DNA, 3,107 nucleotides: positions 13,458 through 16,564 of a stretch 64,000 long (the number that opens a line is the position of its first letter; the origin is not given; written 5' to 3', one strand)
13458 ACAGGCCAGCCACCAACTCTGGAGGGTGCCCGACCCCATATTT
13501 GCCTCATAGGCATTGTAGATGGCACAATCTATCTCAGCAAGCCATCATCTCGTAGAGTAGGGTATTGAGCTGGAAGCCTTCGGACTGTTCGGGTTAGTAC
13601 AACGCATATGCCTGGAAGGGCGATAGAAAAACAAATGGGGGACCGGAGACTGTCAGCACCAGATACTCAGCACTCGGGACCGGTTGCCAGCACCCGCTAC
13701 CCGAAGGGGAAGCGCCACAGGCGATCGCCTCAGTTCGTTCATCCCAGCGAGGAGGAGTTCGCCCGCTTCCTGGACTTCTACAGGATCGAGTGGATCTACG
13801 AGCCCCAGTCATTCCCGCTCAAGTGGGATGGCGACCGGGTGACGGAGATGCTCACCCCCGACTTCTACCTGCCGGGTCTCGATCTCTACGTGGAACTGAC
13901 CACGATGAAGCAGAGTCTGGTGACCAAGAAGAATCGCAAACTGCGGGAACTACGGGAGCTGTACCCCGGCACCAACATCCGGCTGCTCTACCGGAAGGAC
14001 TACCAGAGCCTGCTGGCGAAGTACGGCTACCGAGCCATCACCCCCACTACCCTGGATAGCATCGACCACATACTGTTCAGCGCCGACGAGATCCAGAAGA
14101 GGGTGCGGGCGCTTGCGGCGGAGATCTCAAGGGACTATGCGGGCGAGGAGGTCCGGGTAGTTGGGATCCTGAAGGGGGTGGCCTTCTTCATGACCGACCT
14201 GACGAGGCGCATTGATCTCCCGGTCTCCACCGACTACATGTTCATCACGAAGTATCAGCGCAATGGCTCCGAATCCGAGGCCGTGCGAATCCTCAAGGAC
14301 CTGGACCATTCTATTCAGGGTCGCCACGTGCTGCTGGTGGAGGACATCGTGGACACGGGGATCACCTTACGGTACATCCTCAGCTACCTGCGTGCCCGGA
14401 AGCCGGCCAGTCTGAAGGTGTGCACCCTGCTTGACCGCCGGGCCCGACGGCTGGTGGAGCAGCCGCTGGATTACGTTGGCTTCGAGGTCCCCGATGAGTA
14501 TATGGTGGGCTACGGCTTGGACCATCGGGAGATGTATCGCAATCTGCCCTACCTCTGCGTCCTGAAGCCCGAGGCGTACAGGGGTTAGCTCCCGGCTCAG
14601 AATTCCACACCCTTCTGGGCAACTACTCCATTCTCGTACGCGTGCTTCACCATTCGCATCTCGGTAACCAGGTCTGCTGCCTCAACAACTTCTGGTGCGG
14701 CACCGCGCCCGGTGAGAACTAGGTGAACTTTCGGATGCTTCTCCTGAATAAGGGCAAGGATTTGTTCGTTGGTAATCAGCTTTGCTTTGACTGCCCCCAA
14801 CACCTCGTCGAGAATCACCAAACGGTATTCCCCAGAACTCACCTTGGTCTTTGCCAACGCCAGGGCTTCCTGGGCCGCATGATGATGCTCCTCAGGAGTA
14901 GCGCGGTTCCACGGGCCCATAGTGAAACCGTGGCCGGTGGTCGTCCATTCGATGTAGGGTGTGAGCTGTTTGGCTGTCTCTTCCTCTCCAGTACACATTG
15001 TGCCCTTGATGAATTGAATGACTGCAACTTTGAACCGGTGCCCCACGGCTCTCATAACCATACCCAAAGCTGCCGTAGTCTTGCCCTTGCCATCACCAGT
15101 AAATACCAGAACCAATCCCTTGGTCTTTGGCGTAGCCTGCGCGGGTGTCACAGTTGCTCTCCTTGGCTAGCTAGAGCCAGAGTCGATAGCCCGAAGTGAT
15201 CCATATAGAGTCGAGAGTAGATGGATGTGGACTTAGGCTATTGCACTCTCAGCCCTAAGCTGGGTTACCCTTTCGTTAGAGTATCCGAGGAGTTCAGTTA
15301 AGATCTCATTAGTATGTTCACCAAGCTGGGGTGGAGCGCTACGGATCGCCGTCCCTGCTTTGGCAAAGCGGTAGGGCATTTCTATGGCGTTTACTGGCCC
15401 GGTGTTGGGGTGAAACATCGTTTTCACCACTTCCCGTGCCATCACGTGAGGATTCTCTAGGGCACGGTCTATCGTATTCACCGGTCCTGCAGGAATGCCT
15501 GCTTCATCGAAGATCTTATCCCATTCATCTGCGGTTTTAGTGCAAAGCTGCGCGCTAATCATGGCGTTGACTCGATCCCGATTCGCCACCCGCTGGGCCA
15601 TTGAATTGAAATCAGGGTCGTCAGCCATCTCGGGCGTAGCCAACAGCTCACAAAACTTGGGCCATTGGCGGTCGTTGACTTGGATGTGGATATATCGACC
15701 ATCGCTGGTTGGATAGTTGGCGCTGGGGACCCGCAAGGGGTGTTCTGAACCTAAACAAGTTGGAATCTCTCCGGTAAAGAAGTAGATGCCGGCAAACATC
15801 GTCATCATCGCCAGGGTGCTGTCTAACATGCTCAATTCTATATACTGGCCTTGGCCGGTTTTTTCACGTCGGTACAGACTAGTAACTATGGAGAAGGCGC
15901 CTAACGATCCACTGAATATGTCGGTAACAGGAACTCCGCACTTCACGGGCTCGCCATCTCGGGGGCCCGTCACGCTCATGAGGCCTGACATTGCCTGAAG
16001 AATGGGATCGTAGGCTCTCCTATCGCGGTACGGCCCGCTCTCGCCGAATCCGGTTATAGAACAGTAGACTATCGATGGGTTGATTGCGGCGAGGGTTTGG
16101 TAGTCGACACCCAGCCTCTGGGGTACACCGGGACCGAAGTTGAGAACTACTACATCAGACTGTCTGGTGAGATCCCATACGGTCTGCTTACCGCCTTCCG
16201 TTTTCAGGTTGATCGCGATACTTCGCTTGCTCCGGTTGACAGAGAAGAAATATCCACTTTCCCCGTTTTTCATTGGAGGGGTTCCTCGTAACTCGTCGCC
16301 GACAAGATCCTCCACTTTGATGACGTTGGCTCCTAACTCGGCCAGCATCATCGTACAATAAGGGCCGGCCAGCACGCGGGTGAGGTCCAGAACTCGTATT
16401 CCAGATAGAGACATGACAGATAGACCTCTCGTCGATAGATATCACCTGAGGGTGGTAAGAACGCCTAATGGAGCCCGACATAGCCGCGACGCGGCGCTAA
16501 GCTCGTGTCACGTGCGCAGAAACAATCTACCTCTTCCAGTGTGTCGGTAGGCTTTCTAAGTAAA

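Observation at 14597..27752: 13-kb co-directional operon joining a B12 mutase to a TTT transporter, thiolase/crotonase/CoA-transferase genes and a cobalamin adenosyltransferase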

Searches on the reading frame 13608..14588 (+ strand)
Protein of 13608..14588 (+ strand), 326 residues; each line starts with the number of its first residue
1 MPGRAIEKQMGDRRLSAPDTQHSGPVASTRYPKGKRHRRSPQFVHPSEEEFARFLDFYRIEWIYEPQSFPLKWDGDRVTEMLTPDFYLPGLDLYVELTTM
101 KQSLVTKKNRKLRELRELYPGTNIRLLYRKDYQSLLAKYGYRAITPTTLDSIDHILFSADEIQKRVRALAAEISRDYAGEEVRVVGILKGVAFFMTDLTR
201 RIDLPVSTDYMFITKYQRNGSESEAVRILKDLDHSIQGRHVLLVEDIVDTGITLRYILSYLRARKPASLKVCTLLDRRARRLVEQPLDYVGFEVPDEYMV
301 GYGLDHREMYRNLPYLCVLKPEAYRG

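Call 5: search_protein_families(library=pfam, proteins=[window:13608-14588:+])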
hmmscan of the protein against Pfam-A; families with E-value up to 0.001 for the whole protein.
window:13608-14588:+ (326 aa): 1 family
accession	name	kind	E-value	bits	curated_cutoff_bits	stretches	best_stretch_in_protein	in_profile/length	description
PF00156.33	Pribosyltran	-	2.7e-28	98.7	26.3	1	159-305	2-156/158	Phosphoribosyl transferase domain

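Call 6: search_protein_families(library=ncbifam, proteins=[window:13608-14588:+], max_evalue=1e-10)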
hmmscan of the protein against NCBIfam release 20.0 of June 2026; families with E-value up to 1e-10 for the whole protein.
window:13608-14588:+ (326 aa): 2 families
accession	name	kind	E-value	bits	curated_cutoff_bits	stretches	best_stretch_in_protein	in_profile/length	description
TIGR01203.1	HGPRTase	equivalog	4.6e-60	202.2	150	1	155-320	1-167/167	hypoxanthine phosphoribosyltransferase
NF006605.0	PRK09162.1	equivalog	5.8e-33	113.8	181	1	155-320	16-181/183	hypoxanthine-guanine phosphoribosyltransferase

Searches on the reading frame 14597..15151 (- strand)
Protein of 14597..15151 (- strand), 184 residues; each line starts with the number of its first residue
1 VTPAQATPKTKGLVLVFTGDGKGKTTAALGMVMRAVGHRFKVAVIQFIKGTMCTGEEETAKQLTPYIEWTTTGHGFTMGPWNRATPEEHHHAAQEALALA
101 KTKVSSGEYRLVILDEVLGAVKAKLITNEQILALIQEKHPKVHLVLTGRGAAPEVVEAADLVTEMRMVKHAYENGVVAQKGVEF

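Call 5: search_protein_families(library=pfam, proteins=[window:14597-15151:-])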
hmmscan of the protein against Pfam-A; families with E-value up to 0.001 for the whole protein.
window:14597-15151:- (184 aa): 1 family
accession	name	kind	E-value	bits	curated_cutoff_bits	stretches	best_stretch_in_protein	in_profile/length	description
PF02572.21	CobA_CobO_BtuR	-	1.6e-62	211.2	25.7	1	11-184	2-172/172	ATP:corrinoid adenosyltransferase BtuR/CobO/CobP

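Call 6: search_protein_families(library=ncbifam, proteins=[window:14597-15151:-], max_evalue=1e-10)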
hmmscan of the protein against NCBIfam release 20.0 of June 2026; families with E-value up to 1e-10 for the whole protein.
window:14597-15151:- (184 aa): 4 families
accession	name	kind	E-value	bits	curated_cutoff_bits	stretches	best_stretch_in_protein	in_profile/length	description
NF004637.0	PRK05986.1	subfamily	1.6e-59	200.9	185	1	7-184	24-197/197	cob(I)yrinic acid a,c-diamide adenosyltransferase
TIGR00708.1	cobA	equivalog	3.5e-54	183.2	167.75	1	10-184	4-177/177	cob(I)yrinic acid a,c-diamide adenosyltransferase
NF005648.0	PRK07414.1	equivalog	3.7e-22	78.7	248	1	8-168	17-175/178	P-loop NTPase family protein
NF005647.0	PRK07413.1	equivalog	7.6e-20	71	426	1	5-178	13-376/382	cob(I)yrinic acid a,c-diamide adenosyltransferase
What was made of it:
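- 14597..15151 (-): CobO/CobA ATP:cob(I)alamin adenosyltransferase. PF02572 at 211 bits; TIGR00708 at 183 bits against 167.75 (calls 5, 6).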

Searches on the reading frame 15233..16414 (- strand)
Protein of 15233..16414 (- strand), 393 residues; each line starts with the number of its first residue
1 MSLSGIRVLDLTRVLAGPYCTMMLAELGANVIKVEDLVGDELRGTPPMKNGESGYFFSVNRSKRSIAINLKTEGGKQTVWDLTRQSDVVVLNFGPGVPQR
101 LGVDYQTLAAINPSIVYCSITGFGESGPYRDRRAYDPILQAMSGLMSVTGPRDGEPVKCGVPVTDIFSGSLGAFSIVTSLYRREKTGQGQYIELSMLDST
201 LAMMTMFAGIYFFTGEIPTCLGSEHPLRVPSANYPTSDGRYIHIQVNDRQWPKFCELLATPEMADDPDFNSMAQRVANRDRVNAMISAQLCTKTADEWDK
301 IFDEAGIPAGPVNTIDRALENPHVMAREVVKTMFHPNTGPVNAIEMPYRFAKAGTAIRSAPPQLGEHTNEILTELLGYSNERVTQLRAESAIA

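Call 5: search_protein_families(library=pfam, proteins=[window:15233-16414:-])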
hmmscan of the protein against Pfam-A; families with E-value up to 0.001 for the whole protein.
window:15233-16414:- (393 aa): 1 family
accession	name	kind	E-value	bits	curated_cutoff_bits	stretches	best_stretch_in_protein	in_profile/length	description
PF02515.22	CoA_transf_3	-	6.3e-129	430.7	23.3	1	3-368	1-366/366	CoA-transferase family III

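Call 6: search_protein_families(library=ncbifam, proteins=[window:15233-16414:-], max_evalue=1e-10)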
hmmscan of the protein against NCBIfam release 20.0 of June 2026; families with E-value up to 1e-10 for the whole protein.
window:15233-16414:- (393 aa): 7 families
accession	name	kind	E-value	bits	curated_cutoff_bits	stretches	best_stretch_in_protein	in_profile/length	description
NF052585.1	SucGlutTfsCaiB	equivalog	1.6e-98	329.9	750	1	2-376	7-389/394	succinate--glutarate CoA-transferase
NF041294.1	Scnl_mescCoAtase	equivalog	8.4e-85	285.2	700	1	2-372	3-380/381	succinyl-CoA:mesaconate CoA-transferase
TIGR03253.1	oxalate_frc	equivalog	1.7e-81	274.1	504.2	2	2-204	3-207/416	formyl-CoA transferase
NF003809.0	PRK05398.1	subfamily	2.9e-81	273.2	442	2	2-204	4-208/416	formyl-CoA transferase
NF008511.0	PRK11430.1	equivalog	3.2e-74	250.3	522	1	4-330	11-338/381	CoA:oxalate CoA-transferase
NF002914.1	PRK03525.1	equivalog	3.5e-37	128.3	413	1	3-390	10-395/400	L-carnitine CoA-transferase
TIGR04253.1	mesacon_CoA_iso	equivalog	3.1e-26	92.3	725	1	3-392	3-400/403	2-methylfumaryl-CoA isomerase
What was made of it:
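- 15233..16414 (-): Family-III CoA-transferase of the dicarboxylate (SUGCT-like) type (CoAT_A). The best NCBIfam matches are succinate-glutarate CoA-transferase (330 bits against a cut-off of 750) and mesaconate CoA-transferase (285 against 700) (call 6).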

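Call 33: search_solved_structures(query=window:15233-16414:-, max_evalue=1e-30)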
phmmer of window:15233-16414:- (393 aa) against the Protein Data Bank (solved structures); distinct sequences matched with E-value up to 1e-30: 22.
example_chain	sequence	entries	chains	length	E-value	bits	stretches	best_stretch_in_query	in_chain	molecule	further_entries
10uh_A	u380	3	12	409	1.4e-90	307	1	2-389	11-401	Formyl-coenzyme a transferase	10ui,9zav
9br7_A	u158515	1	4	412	3.4e-81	276.1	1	3-387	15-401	Succinate--hydroxymethylglutarate CoA-transferase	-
9br6_A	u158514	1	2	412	3.4e-81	276.1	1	3-387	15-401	Succinate--hydroxymethylglutarate CoA-transferase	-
4ed9_A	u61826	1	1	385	1.4e-74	254.3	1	3-375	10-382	CAIB/BAIF family protein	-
4hl6_A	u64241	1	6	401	3.1e-66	226.9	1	4-330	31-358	Uncharacterized protein YfdE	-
1p5h_A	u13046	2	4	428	1.7e-53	185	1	3-204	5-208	Formyl-coenzyme A transferase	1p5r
2vjo_A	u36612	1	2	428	2.3e-53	184.5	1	3-204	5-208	FORMYL-COENZYME A TRANSFERASE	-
2vjq_A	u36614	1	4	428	2.4e-53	184.5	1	3-204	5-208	FORMYL-COENZYME A TRANSFERASE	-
2vjk_A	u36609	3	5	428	3.1e-53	184.1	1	3-204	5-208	FORMYL-COENZYME A TRANSFERASE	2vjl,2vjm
2vjp_A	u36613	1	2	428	3.2e-53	184.1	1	3-204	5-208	FORMYL-COENZYME A TRANSFERASE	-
1t4c_A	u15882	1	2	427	3.2e-53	184.1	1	3-204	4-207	Formyl-CoA:oxalate CoA-transferase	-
2vjn_A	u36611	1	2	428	3.3e-53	184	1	3-204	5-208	FORMYL-COENZYME A TRANSFERASE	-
1vgr_A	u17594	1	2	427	1.1e-52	182.2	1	3-204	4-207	Formyl-coenzyme A transferase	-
1t3z_A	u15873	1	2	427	2.1e-52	181.4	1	3-204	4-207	Formyl-coenzyme A transferase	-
2vjm_B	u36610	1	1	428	3e-52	180.8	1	3-204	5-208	FORMYL-COENZYME A TRANSFERASE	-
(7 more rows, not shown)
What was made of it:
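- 15233..16414 (-): Among solved structures it matches 10uh (307 bits, deposited as 'Formyl-coenzyme a transferase') best, then human SUGCT 9br7 (276 bits) (call 33).
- The CoA-transferase resembles SUGCT and succinate-glutarate CoA-transferase (calls 6, 33).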
